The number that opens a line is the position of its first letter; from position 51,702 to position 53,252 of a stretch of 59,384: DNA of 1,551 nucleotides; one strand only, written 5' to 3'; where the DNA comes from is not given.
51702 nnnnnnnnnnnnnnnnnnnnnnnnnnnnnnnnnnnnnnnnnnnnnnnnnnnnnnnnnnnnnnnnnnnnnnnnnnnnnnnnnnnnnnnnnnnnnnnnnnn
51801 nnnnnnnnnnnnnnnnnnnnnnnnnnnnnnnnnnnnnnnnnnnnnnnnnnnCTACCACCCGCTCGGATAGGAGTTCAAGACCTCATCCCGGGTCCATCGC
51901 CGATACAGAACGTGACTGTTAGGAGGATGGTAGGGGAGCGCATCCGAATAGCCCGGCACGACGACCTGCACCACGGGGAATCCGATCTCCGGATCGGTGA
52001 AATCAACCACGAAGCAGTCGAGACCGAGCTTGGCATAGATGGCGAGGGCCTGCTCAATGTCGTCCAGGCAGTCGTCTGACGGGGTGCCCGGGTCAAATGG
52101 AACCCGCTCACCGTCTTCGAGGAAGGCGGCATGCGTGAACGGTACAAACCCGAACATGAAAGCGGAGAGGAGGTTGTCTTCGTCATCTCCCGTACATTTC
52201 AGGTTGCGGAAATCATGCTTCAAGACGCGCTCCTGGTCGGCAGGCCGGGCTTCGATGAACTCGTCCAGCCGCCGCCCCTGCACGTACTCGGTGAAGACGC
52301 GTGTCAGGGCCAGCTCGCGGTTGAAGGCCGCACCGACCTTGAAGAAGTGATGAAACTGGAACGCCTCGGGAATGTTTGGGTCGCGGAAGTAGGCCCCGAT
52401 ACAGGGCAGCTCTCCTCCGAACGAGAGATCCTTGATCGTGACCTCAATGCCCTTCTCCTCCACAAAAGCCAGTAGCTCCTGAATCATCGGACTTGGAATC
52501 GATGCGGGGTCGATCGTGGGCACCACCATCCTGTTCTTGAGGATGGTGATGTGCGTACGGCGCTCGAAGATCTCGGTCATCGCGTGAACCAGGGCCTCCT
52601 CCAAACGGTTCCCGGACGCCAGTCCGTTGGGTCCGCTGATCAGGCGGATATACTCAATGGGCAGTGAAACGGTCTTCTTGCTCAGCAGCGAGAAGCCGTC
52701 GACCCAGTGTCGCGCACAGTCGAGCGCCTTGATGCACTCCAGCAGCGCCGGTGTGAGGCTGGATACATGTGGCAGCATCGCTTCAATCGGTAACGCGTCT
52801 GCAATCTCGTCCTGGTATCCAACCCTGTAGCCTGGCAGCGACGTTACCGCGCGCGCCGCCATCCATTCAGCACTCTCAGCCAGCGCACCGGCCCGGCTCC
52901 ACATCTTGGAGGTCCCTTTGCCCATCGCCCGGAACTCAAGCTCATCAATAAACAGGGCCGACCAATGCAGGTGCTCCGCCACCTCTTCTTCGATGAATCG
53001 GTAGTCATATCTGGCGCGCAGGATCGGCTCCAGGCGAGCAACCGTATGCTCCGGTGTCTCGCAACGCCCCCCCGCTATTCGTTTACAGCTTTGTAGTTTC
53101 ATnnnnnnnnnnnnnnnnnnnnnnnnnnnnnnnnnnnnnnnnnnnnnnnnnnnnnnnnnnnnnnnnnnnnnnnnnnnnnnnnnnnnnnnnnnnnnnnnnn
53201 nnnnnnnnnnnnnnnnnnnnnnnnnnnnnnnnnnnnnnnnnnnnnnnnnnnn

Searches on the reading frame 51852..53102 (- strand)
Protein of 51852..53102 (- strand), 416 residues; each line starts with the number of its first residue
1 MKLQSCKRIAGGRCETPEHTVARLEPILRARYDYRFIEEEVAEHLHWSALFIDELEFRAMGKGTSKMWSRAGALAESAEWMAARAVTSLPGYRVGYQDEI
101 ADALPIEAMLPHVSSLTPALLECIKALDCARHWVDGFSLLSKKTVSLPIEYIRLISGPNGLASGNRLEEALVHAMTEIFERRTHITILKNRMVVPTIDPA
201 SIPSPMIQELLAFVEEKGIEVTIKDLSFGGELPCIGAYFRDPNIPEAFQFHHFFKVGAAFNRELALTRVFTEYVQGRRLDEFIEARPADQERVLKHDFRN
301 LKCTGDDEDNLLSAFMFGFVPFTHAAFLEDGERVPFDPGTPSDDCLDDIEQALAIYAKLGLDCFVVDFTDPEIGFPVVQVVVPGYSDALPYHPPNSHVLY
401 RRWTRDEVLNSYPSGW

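Call 3: search_protein_families(library=pfam, proteins=[window:51852-53102:-], max_evalue=0.01)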
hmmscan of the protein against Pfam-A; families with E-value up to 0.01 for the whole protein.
window:51852-53102:- (416 aa): 1 family
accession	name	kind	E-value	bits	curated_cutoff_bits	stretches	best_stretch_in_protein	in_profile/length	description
PF02624.21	YcaO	-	1.1e-53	183.2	25.7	1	60-385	1-324/325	YcaO cyclodehydratase, ATP-ad Mg2+-binding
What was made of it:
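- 51852..53102 (-): Stand-alone YcaO of 416 aa, cytoplasmic, forming its own clade. PF02624 at 183 bits (call 3).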

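Call 4: search_protein_families(library=ncbifam, proteins=[window:51852-53102:-], max_evalue=0.01)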
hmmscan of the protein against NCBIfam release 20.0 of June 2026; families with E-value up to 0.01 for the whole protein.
window:51852-53102:- (416 aa): 5 families
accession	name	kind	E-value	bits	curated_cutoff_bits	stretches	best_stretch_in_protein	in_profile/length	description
NF040716.1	YcaO_for_S12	equivalog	2.8e-26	92.1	700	1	141-391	160-393/571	30S ribosomal protein S12 methylthiotransferase accessory factor YcaO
TIGR00702.1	TIGR00702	domain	6.6e-24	84.7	75.65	1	60-281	52-273/377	YcaO-type kinase domain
TIGR03266.1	methan_mark_1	equivalog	3e-22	79.1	365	1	60-279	56-271/376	YcaO-related McrA-glycine thioamidation protein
TIGR03549.1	TIGR03549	equivalog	6.2e-19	67.7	900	1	142-390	309-540/723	OsmC domain/YcaO domain-containing protein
TIGR03604.1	TOMM_cyclo_SagD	subfamily_domain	8.9e-19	67.6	219.25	1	159-394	114-345/377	thiazole/oxazole-forming peptide maturase, SagD family component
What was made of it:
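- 51852..53102 (-): It scores below the cut-offs of all NCBIfam YcaO subfamilies (call 4).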

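Call 7: find_homologous_proteins(query=window:51852-53102:-, max_evalue=1e-10)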
Query window:51852-53102:- (416 aa): 336 proteins with E <= 1e-10 among 8000 candidates; the best 120 are listed.
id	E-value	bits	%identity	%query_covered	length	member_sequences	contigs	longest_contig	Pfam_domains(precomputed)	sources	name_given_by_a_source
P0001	6.6e-286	966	100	100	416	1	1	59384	PF02624.22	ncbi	-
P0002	2.6e-242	822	84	100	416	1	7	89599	PF02624.22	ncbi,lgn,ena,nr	ncbi:MAG: YcaO-like family protein [Kiritimatiellae bacterium]|nr:YcaO-like family protein [Kiritima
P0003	6.7e-241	818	83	100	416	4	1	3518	PF02624.22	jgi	jgi:ribosomal protein S12 methylthiotransferase accessory factor YcaO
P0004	2.5e-227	773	78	100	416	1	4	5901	PF02624.22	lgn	-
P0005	3.0e-215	733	74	100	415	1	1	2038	PF02624.22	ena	-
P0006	3.5e-205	700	72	100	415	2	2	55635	PF02624.22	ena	-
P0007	8.5e-203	692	76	95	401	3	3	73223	PF02624.22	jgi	-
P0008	2.2e-188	645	67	100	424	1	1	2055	PF02624.22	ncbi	-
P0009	1.7e-182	625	64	100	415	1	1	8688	PF02624.22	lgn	-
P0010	2.8e-180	618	64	100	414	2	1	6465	PF02624.22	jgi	-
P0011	3.8e-180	617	63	100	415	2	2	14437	PF02624.22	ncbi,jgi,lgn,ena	jgi:YcaO-like protein with predicted kinase domain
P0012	2.0e-179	615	65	100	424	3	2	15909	PF02624.22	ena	-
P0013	1.1e-177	609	64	100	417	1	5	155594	PF02624.22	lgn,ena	-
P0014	2.2e-177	608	63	100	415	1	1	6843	PF02624.22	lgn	-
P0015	6.4e-176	604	64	100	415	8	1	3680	PF02624.22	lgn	-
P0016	4.8e-175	601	63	99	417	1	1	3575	PF02624.22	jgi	-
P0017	2.5e-173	595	63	100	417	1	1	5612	PF02624.22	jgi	jgi:ribosomal protein S12 methylthiotransferase accessory factor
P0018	6.7e-173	594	62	99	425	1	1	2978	PF02624.22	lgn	-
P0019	7.6e-173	593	59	99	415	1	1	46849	PF02624.22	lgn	-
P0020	2.6e-172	592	61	99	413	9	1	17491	PF02624.22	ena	-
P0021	5.6e-172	591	61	99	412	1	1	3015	PF02624.22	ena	-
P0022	2.3e-171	589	61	100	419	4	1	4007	PF02624.22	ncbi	ncbi:MAG: YcaO-like family protein [Chthoniobacteraceae bacterium]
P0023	3.0e-171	588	63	100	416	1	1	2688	PF02624.22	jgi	-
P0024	3.9e-171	588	63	99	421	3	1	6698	PF02624.22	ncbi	ncbi:MAG: YcaO-like family protein [Chthoniobacteraceae bacterium]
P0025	5.1e-171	587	58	99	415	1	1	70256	PF02624.22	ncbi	-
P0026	7.0e-171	587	60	99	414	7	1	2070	PF02624.22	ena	-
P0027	7.7e-171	587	62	100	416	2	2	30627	PF02624.22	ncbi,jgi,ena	-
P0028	7.9e-170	583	60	99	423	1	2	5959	PF02624.22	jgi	jgi:YcaO-like protein with predicted kinase domain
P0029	8.3e-170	583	61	99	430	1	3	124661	PF02624.22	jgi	jgi:ribosomal protein S12 methylthiotransferase accessory factor YcaO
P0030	2.0e-169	582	60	99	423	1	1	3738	PF02624.22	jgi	jgi:YcaO-like protein with predicted kinase domain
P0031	5.6e-169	581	61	99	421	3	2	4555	PF02624.22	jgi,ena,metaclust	metaclust:\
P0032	6.7e-169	580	59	99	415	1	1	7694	PF02624.22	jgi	jgi:YcaO-like protein with predicted kinase domain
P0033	7.5e-169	580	61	99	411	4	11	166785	PF02624.22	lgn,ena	-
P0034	7.8e-169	580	61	99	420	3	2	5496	PF02624.22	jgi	jgi:YcaO-like protein with predicted kinase domain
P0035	1.6e-168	579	62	99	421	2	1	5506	PF02624.22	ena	-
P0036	2.0e-168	579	58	99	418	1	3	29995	PF02624.22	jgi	-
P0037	2.9e-168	578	62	99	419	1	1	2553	PF02624.22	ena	-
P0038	2.9e-168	578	60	99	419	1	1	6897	PF02624.22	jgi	jgi:YcaO-like protein with predicted kinase domain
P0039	3.6e-168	578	60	99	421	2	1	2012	PF02624.22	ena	-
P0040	3.9e-168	578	62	99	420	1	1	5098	PF02624.22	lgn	-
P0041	6.1e-168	577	59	99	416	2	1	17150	PF02624.22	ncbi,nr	ncbi:MAG: YcaO-like family protein [Verrucomicrobia bacterium]|nr:YcaO-like family protein [Verrucom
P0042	8.9e-168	577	60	99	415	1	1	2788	PF02624.22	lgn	-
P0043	3.5e-167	575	62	99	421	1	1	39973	PF02624.22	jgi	-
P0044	8.1e-167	574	60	99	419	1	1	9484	PF02624.22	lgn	-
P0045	8.3e-167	574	61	99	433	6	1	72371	PF02624.22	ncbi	-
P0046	1.1e-166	573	60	100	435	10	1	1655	PF02624.22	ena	-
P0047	1.7e-166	572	61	100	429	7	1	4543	PF02624.22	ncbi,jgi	jgi:YcaO-like protein with predicted kinase domain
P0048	2.6e-166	572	61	99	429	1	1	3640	PF02624.22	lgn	-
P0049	2.6e-166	572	59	100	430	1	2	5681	PF02624.22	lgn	-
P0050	1.3e-165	570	60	100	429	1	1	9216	PF02624.22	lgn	-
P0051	2.0e-165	569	60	100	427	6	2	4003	PF02624.22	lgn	-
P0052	2.2e-165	569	61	100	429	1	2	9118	PF02624.22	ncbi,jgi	jgi:YcaO-like protein with predicted kinase domain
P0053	3.1e-165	568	61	99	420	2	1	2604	PF02624.22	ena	-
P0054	3.3e-165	568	60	99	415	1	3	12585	PF02624.22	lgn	-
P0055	4.1e-165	568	60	99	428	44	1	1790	PF02624.22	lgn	-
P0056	5.0e-165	568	60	100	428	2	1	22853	PF02624.22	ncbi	-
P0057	7.1e-165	567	60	99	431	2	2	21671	PF02624.22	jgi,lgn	jgi:YcaO-like protein with predicted kinase domain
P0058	7.5e-165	567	59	99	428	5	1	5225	PF02624.22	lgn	-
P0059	1.4e-164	566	59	100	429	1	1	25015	PF02624.22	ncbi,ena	-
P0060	1.9e-164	566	60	99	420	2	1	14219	PF02624.22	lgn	-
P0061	2.0e-164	566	61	99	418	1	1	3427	PF02624.22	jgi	jgi:ribosomal protein S12 methylthiotransferase accessory factor YcaO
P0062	2.0e-164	566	59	100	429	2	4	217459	PF02624.22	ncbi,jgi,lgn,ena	ncbi:MAG: YcaO-like family protein [bacterium]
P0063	2.5e-164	565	59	100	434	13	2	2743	PF02624.22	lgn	-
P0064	3.2e-164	565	60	99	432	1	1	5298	PF02624.22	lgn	-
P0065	3.8e-164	565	59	100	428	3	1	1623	PF02624.22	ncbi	-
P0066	4.2e-164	565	60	99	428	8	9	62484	PF02624.22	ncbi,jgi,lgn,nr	ncbi:MAG: YcaO-like family protein [Kiritimatiellia bacterium]|jgi:ribosomal protein S12 methylthiot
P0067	4.7e-164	564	60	99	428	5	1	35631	PF02624.22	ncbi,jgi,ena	ncbi:MAG: YcaO-like family protein [Kiritimatiellia bacterium]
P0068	6.3e-164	564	60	99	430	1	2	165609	PF02624.22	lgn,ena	-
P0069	8.1e-164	564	59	99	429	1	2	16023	PF02624.22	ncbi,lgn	-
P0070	9.3e-164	563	60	99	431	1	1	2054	PF02624.22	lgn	-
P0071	1.0e-163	563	59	100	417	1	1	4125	PF02624.22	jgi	-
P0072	1.1e-163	563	60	100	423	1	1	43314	PF02624.22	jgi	jgi:ribosomal protein S12 methylthiotransferase accessory factor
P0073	1.4e-163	563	59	99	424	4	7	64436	PF02624.22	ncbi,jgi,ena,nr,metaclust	ncbi:MAG: hypothetical protein A2283_19890 [Lentisphaerae bacterium RIFOXYA12_FULL_48_11]|nr:MAG: hy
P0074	1.5e-163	563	61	99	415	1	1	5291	PF02624.22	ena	-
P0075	1.6e-163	563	60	100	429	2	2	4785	PF02624.22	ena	-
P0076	2.2e-163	562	60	99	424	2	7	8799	PF02624.22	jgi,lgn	-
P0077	2.4e-163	562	60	99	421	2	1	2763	PF02624.22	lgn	-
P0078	2.6e-163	562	59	99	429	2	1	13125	PF02624.22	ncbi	-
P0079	4.2e-163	561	59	99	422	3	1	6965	PF02624.22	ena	-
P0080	4.3e-163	561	60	100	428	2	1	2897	PF02624.22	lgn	-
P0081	5.0e-163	561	59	99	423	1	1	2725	PF02624.22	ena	-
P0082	5.2e-163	561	60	99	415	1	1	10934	PF02624.22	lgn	-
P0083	6.4e-163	561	60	100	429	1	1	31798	PF02624.22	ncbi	-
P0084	6.6e-163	561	59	99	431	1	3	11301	PF02624.22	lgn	-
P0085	6.6e-163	561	60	99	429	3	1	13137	PF02624.22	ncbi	-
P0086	9.4e-163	560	60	97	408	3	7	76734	PF02624.22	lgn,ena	-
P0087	1.8e-162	559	59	100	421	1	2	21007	PF02624.22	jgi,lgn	jgi:ribosomal protein S12 methylthiotransferase accessory factor YcaO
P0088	2.3e-162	559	61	99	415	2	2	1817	PF02624.22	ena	-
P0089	3.2e-162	558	59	99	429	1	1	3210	PF02624.22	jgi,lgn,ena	-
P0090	3.6e-162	558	59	100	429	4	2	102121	PF02624.22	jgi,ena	-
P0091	3.8e-162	558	57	99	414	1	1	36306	PF02624.22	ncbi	ncbi:YcaO-like family protein [Verrucomicrobiota bacterium]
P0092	5.1e-162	558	59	99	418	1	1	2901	PF02624.22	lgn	-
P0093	6.3e-162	557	58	100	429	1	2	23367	PF02624.22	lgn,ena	-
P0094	7.7e-162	557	61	99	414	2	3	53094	PF02624.22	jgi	jgi:ribosomal protein S12 methylthiotransferase accessory factor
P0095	8.3e-162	557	58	99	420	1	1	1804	PF02624.22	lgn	-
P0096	9.8e-162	557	60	99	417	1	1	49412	PF02624.22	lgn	-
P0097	1.2e-161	557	60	99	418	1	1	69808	PF02624.22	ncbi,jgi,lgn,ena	-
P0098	1.7e-161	556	58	99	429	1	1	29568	PF02624.22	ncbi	ncbi:MAG: YcaO-like family protein [Kiritimatiellia bacterium]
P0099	2.8e-161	555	59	99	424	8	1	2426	PF02624.22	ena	-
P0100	3.3e-161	555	61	95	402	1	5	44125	PF02624.22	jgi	-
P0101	5.3e-161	554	58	99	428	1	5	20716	PF02624.22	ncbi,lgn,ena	-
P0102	7.1e-161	554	58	99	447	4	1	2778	PF02624.22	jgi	-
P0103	8.8e-161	554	58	99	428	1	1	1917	PF02624.22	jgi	jgi:ribosomal protein S12 methylthiotransferase accessory factor YcaO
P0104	9.4e-161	554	60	99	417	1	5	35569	PF02624.22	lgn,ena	-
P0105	9.7e-161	554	59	99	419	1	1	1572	PF02624.22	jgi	jgi:ribosomal protein S12 methylthiotransferase accessory factor YcaO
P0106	1.1e-160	553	59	99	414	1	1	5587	PF02624.22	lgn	-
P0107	1.3e-160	553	59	99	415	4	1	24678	PF02624.22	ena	-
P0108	2.0e-160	552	60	99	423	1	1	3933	PF02624.22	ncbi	-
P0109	2.1e-160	552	59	100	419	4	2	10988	PF02624.22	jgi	jgi:ribosomal protein S12 methylthiotransferase accessory factor YcaO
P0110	2.7e-160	552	58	99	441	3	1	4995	PF02624.22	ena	-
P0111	2.7e-160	552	61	99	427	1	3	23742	PF02624.22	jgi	-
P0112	3.1e-160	552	57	99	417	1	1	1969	PF02624.22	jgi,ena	-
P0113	3.4e-160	552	60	99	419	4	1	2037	PF02624.22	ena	-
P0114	3.6e-160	552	59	99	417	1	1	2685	PF02624.22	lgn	-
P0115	3.6e-160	552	58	99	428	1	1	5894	PF02624.22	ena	-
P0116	5.5e-160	551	59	99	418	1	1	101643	PF02624.22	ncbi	-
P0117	6.6e-160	551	60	99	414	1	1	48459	PF02624.22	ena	-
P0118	7.8e-160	551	58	100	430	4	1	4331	PF02624.22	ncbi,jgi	jgi:ribosomal protein S12 methylthiotransferase accessory factor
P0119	9.0e-160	550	59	99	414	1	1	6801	PF02624.22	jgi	jgi:YcaO-like protein with predicted kinase domain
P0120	9.9e-160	550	58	100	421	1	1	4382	PF02624.22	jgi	jgi:ribosomal protein S12 methylthiotransferase accessory factor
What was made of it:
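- Several JGI records name the homologues "ribosomal protein S12 methylthiotransferase accessory factor YcaO" (call 7).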

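Call 10: find_encoding_contigs(protein=P0073, flank=10000, max_places=2)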
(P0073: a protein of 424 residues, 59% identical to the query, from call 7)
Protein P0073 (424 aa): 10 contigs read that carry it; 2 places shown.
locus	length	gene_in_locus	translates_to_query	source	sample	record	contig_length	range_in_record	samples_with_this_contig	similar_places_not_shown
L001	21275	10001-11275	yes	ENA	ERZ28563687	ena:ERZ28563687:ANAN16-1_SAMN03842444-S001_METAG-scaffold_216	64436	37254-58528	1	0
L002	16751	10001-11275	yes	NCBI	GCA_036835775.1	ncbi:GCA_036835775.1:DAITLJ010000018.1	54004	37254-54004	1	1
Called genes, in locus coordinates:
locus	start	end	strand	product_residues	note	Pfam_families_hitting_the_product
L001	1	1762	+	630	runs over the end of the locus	PF04055:Radical_SAM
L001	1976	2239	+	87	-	-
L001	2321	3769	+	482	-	PF13432:TPR_16 (weak), PF13424:TPR_12, PF00515:TPR_1, PF07719:TPR_2 (weak), PF13414:TPR_11 (weak), PF00515:TPR_1 (weak), PF07719:TPR_2 (weak), PF13424:TPR_12, +14 more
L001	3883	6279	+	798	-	-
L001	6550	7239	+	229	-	PF00881:Nitroreductase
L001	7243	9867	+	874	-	PF00724:Oxidored_FMN, PF14691:Fer4_20, PF00890:FAD_binding_2 (weak), PF01266:DAO (weak), PF07992:Pyr_redox_2, PF13450:NAD_binding_8 (weak)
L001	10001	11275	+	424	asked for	PF02624:YcaO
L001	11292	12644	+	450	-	PF13709:DUF4159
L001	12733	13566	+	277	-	-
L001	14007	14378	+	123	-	PF18480:DUF5615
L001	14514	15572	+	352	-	PF13036:LpoB (weak), PF03783:CsgG (faint)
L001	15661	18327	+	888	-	-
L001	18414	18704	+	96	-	PF01909:NTP_transf_2, PF18765:Polbeta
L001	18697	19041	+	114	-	PF01934:HepT-like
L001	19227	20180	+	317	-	PF01882:DUF58, PF13519:VWA_2 (weak)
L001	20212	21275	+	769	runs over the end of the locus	PF07584:BatA, PF13519:VWA_2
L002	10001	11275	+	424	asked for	PF02624:YcaO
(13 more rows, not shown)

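Call 11: find_related_loci(query=A1, collection=genome_contigs, flank=10000)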
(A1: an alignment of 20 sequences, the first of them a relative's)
Query A1 (416 aa) in genome_contigs; peptide patterns used: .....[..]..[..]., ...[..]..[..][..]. (x = any residue, [..] = any of these).
150 stretches matched a pattern; 130 encode a relative of the query (tblastn E <= 1e-3); the best 80 are kept; 80 distinct loci.
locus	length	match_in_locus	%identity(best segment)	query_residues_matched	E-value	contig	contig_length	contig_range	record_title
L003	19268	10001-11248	82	1-416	0e+0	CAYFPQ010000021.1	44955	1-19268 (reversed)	MAG TPA_asm: uncultured Victivallales bacterium isolate ERP019367_co2_131 genome assembly, contig: NODE_733_length_44955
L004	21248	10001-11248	84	1-416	0e+0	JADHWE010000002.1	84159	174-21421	MAG: Kiritimatiellae bacterium isolate BS750m-G19 BS-750m-C115, whole genome shotgun sequence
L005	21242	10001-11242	64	1-415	0e+0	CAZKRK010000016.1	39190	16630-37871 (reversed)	MAG TPA_asm: uncultured Victivallales bacterium isolate binchicken_co97_363 genome assembly, contig: NODE_4046_length_39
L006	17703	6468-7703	64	1-412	0e+0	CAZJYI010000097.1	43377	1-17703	MAG TPA_asm: uncultured Victivallales bacterium isolate binchicken_co97_160 genome assembly, contig: NODE_3392_length_43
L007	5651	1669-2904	62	1-412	0e+0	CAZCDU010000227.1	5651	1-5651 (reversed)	MAG TPA_asm: uncultured Victivallales bacterium isolate binchicken_co142_396 genome assembly, contig: NODE_38442_length_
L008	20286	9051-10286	58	1-412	5e-176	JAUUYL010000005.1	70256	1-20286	MAG: Lentisphaerota bacterium isolate CSMAG_166 CSMAG_166_k127_9179911_length_70256_cov_11.7713, whole genome shotgun se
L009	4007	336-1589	61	1-414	0e+0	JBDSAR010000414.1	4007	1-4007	MAG: Chthoniobacteraceae bacterium isolate cluster1_bin.114 k127_14176108, whole genome shotgun sequence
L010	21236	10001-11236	59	1-412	2e-173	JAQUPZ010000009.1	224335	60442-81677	MAG: Kiritimatiellae bacterium isolate STD1_38 NODE_98_length_224335_cov_7.064222_Sandtown_D1, whole genome shotgun sequ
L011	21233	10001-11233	60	1-412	1e-171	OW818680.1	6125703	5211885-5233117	metagenome genome assembly, chromosome: 1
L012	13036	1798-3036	59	1-412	1e-171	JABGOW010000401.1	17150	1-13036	MAG: Verrucomicrobia bacterium isolate co234_bin17 NODE_6037_length_17150_cov_5.140977, whole genome shotgun sequence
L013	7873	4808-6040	60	1-412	5e-171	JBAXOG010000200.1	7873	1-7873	MAG: bacterium isolate ELA499 MAG499_200, whole genome shotgun sequence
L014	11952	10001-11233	61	1-412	5e-171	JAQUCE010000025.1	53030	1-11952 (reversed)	MAG: Kiritimatiellae bacterium isolate STCSWMC_123 NODE_1153_length_53030_cov_5.155171_ST_CSWMC, whole genome shotgun se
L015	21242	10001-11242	60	1-415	2e-170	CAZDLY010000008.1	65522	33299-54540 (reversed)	MAG TPA_asm: uncultured Akkermansia sp. isolate SRP272421_co3_415 genome assembly, contig: NODE_471_length_65522_cov_168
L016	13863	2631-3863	60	1-412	2e-170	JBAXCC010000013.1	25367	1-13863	MAG: bacterium isolate ELA183 MAG183_13, whole genome shotgun sequence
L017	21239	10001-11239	60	1-414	8e-170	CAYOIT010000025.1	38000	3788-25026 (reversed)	MAG TPA_asm: uncultured Verrucomicrobiota bacterium isolate SRP272421_co4_179 genome assembly, contig: NODE_1915_length_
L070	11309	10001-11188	50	1-406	3e-124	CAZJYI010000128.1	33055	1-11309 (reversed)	MAG TPA_asm: uncultured Victivallales bacterium isolate binchicken_co97_160 genome assembly, contig: NODE_5339_length_33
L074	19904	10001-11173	50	1-406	1e-121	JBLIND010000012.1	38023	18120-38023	MAG: Candidatus Omnitrophota bacterium isolate 3300053785_28 Ga0535658_0001626, whole genome shotgun sequence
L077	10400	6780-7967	47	1-406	8e-109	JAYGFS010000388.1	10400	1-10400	MAG: Verrucomicrobiota bacterium isolate OC3_3000m_MAG_21 OC3_3000m_contig_1118055, whole genome shotgun sequence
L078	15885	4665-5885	46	1-415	1e-107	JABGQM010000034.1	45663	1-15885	MAG: Verrucomicrobia bacterium isolate co234_bin56 co234_bin56_Ctg34, whole genome shotgun sequence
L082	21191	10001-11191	47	1-406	2e-121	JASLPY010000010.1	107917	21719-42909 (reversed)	MAG: Kiritimatiellia bacterium isolate Arabian11_MAG_70 NODE_10_length_107917_cov_7.722978, whole genome shotgun sequenc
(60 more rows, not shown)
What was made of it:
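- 80 species-level genome loci were analysed (call 11).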

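Call 19: find_encoding_contigs(protein=P0098, flank=10000, max_places=1)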
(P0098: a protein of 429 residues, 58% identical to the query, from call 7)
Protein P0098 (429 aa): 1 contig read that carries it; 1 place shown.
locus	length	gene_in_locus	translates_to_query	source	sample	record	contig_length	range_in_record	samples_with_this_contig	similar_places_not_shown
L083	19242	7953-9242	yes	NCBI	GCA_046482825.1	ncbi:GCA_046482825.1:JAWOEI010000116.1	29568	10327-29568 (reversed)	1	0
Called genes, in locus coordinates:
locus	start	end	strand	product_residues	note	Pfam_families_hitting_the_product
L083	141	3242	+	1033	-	PF02837:Glyco_hydro_2_N, PF22666:Glyco_hydro_2_N2 (weak), PF00703:Glyco_hydro_2, PF02836:Glyco_hydro_2_C, PF16353:LacZ_4, PF02929:Bgal_small_N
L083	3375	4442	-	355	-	PF04055:Radical_SAM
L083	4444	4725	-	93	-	PF09723:Zn_ribbon_8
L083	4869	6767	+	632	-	PF02310:B12-binding (weak), PF04055:Radical_SAM (faint)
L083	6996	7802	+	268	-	-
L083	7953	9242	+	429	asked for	PF02624:YcaO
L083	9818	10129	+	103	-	-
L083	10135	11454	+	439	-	PF13709:DUF4159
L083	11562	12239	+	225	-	-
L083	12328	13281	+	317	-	PF01882:DUF58, PF13519:VWA_2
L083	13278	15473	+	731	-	PF07584:BatA, PF13519:VWA_2 (weak)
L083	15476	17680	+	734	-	PF07090:GATase1_like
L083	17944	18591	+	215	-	-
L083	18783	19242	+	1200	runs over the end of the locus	-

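Call 20: find_encoding_contigs(protein=P0116, flank=10000, max_places=1)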
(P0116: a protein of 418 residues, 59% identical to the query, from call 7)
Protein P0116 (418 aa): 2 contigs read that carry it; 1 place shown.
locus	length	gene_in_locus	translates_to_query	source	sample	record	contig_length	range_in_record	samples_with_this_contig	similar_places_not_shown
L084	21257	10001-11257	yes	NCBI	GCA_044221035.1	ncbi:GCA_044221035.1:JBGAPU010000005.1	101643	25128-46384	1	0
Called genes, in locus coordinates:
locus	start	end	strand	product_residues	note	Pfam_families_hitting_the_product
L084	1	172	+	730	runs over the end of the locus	PF07584:BatA, PF13519:VWA_2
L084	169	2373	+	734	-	PF07090:GATase1_like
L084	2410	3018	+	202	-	-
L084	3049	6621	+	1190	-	-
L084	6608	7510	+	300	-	PF00881:Nitroreductase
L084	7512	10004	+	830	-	PF00724:Oxidored_FMN, PF14691:Fer4_20, PF07992:Pyr_redox_2, PF12831:FAD_oxidored (weak), PF13450:NAD_binding_8 (weak)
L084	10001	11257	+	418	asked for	PF02624:YcaO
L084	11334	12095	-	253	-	-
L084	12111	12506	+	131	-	-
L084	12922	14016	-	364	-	PF00712:DNA_pol3_beta, PF02767:DNA_pol3_beta_2, PF02768:DNA_pol3_beta_3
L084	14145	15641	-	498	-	PF02321:OEP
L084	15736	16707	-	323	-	PF06283:ThuA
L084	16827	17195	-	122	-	-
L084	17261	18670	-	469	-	PF07394:DUF1501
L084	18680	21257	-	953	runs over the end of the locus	PF07635:PSCyt1, PF07583:PSCyt2, PF25275:Golvesin_C, PF07587:PSD1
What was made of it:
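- This joins onto the YcaO-centred layout (call 20).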
